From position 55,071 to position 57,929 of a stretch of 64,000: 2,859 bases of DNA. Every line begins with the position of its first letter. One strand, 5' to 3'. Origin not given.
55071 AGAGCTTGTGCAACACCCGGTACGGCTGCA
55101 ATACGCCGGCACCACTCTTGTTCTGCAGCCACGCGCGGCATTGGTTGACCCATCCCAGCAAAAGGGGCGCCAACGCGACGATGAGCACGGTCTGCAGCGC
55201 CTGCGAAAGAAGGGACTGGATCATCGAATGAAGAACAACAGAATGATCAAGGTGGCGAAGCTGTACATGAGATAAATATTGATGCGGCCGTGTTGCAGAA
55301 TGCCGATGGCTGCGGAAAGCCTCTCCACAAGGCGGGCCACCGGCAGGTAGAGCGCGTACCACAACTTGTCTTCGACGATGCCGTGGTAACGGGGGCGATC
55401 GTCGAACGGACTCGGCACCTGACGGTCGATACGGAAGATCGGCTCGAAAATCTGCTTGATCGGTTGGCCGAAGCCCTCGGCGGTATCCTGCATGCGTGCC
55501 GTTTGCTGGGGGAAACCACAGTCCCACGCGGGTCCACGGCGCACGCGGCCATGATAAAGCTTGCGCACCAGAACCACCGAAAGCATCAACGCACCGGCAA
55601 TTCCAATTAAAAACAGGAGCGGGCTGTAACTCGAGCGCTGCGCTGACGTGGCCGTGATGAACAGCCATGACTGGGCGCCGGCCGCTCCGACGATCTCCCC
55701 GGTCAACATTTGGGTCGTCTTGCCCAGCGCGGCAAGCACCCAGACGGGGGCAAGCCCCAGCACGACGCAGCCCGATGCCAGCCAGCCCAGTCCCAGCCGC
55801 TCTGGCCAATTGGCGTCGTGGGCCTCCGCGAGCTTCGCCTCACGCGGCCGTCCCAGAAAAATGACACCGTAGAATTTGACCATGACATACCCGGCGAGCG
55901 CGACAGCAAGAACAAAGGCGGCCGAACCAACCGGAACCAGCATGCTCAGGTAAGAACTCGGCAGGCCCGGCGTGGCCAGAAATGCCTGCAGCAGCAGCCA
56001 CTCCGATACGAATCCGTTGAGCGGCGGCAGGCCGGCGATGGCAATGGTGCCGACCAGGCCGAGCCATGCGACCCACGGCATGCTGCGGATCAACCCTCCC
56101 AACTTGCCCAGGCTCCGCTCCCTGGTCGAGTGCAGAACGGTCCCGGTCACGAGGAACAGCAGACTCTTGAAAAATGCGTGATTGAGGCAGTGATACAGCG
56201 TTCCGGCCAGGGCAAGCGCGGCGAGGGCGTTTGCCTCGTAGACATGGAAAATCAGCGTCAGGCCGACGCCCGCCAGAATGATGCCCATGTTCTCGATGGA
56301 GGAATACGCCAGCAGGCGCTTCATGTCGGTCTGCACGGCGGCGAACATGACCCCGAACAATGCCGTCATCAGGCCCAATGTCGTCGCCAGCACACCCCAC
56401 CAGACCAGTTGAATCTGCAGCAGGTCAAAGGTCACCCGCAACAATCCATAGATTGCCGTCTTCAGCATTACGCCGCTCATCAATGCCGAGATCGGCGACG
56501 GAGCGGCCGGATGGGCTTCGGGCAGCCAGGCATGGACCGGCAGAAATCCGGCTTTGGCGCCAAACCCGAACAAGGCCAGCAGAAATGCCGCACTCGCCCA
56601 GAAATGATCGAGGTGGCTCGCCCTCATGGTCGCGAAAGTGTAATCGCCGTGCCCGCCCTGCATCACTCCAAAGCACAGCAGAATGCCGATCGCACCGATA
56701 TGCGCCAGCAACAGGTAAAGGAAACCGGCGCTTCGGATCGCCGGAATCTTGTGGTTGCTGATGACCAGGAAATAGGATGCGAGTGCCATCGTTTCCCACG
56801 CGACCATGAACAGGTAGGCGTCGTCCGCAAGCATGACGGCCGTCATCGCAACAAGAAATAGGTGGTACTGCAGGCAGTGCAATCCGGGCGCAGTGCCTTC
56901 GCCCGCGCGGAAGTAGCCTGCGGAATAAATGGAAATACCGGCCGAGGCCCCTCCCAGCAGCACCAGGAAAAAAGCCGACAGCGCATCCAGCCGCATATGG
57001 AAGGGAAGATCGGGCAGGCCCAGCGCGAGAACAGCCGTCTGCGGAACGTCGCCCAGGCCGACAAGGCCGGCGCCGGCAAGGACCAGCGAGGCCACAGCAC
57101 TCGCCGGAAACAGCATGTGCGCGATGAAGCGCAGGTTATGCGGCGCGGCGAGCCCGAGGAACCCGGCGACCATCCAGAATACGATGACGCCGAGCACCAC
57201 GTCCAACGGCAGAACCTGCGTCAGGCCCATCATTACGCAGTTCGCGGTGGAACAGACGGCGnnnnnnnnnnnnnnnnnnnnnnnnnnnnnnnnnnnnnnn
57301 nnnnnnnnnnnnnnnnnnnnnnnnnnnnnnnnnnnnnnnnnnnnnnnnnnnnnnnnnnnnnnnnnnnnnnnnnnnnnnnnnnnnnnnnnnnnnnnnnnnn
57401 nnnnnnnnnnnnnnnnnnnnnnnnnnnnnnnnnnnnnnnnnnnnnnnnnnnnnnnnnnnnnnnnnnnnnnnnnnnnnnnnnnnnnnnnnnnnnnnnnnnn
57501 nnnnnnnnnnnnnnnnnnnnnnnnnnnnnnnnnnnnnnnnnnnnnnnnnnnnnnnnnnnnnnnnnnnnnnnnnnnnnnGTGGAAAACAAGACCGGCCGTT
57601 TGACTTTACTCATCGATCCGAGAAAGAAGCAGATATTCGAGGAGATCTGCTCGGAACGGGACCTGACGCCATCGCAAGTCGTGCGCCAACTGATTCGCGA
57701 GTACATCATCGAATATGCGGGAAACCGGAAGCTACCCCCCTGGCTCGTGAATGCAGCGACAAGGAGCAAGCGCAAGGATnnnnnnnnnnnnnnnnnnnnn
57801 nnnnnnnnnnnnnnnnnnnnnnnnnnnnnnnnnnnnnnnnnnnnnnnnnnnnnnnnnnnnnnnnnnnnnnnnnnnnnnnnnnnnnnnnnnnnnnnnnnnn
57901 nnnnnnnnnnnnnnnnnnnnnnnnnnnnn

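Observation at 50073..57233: Minimal six-gene complex-I/hydrogenase-4-like operon with no ferredoxin subunit, no electron-input module and no maturation genes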

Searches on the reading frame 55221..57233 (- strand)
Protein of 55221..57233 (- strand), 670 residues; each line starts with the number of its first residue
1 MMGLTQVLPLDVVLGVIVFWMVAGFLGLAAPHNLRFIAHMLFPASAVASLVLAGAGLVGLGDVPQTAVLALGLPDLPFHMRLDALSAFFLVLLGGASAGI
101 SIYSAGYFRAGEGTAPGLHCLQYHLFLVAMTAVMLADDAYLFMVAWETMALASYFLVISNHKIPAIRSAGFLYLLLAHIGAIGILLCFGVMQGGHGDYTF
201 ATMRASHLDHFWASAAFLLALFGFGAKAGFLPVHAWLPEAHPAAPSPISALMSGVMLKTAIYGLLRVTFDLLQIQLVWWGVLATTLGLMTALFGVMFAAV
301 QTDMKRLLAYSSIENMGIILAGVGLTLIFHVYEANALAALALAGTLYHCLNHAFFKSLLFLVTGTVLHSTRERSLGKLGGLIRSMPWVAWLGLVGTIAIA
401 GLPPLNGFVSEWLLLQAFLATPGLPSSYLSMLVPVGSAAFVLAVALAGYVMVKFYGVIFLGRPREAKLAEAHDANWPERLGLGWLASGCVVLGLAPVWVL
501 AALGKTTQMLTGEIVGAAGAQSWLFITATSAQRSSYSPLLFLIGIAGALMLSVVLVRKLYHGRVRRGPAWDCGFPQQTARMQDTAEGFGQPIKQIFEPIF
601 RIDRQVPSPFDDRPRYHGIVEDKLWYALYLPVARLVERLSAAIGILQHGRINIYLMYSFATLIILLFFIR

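Call 4: search_protein_families(library=pfam, proteins=[window:55221-57233:-], max_evalue=0.01)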
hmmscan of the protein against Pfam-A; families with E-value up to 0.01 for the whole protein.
window:55221-57233:- (670 aa): 2 families
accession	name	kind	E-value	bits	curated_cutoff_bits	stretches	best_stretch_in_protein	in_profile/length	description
PF00361.26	Proton_antipo_M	-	2.1e-51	175.3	21.5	1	136-420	1-277/294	NADH:quinone oxidoreductase/Mrp antiporter, TM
PF00662.26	Proton_antipo_N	-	3.3e-05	24.2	24.5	1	75-109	8-42/51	NADH-Ubiquinone oxidoreductase (complex I), chain 5 N-terminus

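Call 5: search_protein_families(library=ncbifam, proteins=[window:55221-57233:-], max_evalue=0.01)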
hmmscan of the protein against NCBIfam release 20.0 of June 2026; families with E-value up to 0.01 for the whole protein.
window:55221-57233:- (670 aa): 73 families (the best 25 are shown)
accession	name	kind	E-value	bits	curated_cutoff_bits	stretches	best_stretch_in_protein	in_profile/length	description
NF005086.0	PRK06521.1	equivalog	8.8e-265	880.3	667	1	8-669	3-667/669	hydrogenase 4 subunit B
NF006418.0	PRK08667.1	equivalog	2.5e-139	465.7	794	1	12-669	5-640/644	hydrogenase membrane subunit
NF005958.0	PRK08042.1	equivalog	1.4e-77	261.9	727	1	37-604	31-568/608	formate hydrogenlyase subunit 3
NF006240.0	PRK08376.1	subfamily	2.9e-67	227.7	662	1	52-503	56-499/521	putative monovalent cation/H+ antiporter subunit D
NF006419.0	PRK08668.1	equivalog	3.9e-60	204.3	617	1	75-555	61-523/613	NADH dehydrogenase subunit M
TIGR01972.1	NDH_I_M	subfamily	2.5e-56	191.4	263.8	1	75-510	69-482/486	NADH-quinone oxidoreductase subunit M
NF009310.0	PRK12668.1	equivalog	5.4e-56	190.6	564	1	47-504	33-442/584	Na(+)/H(+) antiporter subunit D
TIGR00940.1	2a6301s01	subfamily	2.6e-53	181.5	920.45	1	76-503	67-496/793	monovalent cation:proton antiporter subunit A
NF009290.0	PRK12650.1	equivalog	5.8e-52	176.7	980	1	75-503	72-460/966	DUF4040 family protein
NF005044.0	PRK06458.1-4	equivalog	3.3e-51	174.7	610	1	79-531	69-516/531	hydrogenase 4 subunit F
NF009288.0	PRK12648.1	equivalog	1.5e-50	172.2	1104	1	43-505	33-480/954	monovalent cation/H+ antiporter subunit A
NF009287.0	PRK12647.1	equivalog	2.3e-50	172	937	1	40-504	33-475/773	putative monovalent cation/H+ antiporter subunit A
NF009285.0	PRK12645.1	equivalog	4.4e-50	170.8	1028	1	75-499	69-496/804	Na+/H+ antiporter subunit A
NF005097.0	PRK06525.1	equivalog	7.3e-49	166.8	430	1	34-467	26-447/480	hydrogenase 4 subunit D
NF005046.0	PRK06459.1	equivalog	1.2e-48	166.2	460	1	84-668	46-583/587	hydrogenase 4 subunit B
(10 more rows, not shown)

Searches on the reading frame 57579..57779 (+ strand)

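Call 74: search_protein_families(library=pfam, proteins=[window:57579-57779:+], max_evalue=0.1)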
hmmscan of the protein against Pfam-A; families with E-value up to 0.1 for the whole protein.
seq(67 aa): 3 families
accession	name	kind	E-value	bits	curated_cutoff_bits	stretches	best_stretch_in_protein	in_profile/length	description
PF19839.5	RHH_9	-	8.4e-31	106.1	23.4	1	1-63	1-63/65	Ribbon-helix-helix protein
PF04221.18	RelB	-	0.071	13.5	22.4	1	9-45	5-40/82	RelB antitoxin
PF01402.27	RHH_1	-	0.089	13.2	20.5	0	18-43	12-37/39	Ribbon-helix-helix protein, copG family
